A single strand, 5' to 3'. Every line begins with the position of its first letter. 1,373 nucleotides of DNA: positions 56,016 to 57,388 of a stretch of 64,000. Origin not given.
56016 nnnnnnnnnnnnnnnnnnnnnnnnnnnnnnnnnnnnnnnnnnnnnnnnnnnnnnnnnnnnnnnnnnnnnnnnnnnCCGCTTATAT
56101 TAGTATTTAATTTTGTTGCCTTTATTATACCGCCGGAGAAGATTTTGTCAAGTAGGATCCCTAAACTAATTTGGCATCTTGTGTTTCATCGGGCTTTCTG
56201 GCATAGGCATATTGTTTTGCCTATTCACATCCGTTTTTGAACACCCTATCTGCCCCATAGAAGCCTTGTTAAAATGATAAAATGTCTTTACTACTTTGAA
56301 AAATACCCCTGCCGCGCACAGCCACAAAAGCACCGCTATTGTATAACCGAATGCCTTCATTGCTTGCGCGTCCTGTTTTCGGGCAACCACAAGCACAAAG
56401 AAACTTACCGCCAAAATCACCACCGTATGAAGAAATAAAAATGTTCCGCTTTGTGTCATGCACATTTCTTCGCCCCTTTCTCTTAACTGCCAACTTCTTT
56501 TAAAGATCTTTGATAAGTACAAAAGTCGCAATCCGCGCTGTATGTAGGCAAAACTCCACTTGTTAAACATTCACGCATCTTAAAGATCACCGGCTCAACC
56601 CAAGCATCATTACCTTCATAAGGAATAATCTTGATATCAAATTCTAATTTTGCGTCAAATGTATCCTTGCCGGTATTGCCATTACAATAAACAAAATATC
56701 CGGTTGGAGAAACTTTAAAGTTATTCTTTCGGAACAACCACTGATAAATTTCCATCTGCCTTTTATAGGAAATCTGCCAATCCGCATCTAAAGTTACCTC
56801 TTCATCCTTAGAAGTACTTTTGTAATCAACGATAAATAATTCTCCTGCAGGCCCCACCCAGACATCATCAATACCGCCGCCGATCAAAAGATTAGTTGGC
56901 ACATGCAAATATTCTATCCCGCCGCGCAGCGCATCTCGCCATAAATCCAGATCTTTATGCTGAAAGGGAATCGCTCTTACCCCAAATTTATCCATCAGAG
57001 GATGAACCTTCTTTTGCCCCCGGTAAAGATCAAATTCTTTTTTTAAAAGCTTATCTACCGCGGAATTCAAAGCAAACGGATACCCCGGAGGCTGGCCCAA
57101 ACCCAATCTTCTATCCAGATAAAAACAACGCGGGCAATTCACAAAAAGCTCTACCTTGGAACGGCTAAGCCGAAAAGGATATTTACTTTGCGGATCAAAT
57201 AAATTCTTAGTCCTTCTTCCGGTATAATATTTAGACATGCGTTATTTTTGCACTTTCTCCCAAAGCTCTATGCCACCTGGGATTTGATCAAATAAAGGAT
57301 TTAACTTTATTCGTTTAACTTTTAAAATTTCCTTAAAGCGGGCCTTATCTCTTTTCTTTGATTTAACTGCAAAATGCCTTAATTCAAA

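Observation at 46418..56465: Six-subunit complex-I-like / group-4-hydrogenase-like operon with cysteine-less large subunit (Ehr-type) next to a DUF2339 giant membrane protein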

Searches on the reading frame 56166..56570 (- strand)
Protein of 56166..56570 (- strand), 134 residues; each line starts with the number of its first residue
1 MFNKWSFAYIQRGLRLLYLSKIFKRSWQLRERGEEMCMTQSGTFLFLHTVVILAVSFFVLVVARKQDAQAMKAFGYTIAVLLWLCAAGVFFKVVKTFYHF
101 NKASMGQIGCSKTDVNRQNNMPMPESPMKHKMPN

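Call 4: search_protein_families(library=pfam, proteins=[window:56166-56570:-], max_evalue=0.01)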
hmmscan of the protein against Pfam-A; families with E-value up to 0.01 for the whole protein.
window:56166-56570:- (134 aa): 2 families
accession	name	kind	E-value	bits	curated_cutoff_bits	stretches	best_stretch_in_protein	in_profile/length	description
PF24838.2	8xMP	-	0.0027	18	30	1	22-108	3-84/136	Octameric membrane protein family (8xMP)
PF02687.27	FtsX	-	0.0039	17.7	25.5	1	43-86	5-48/120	FtsX-like permease C-terminal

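Call 5: search_protein_families(library=ncbifam, proteins=[window:56166-56570:-], max_evalue=0.01)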
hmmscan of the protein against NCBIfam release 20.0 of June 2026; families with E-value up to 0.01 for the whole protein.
window:56166-56570:- (134 aa): 0 families

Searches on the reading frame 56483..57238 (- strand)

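Call 4: search_protein_families(library=pfam, proteins=[window:56483-57238:-], max_evalue=0.01)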
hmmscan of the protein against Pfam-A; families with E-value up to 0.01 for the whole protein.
window:56483-57238:- (251 aa): 1 family
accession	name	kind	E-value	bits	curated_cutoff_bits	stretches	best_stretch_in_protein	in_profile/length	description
PF12705.13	PDDEXK_1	-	5.3e-13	49.9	22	1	98-244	120-244/247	PD-(D/E)XK nuclease superfamily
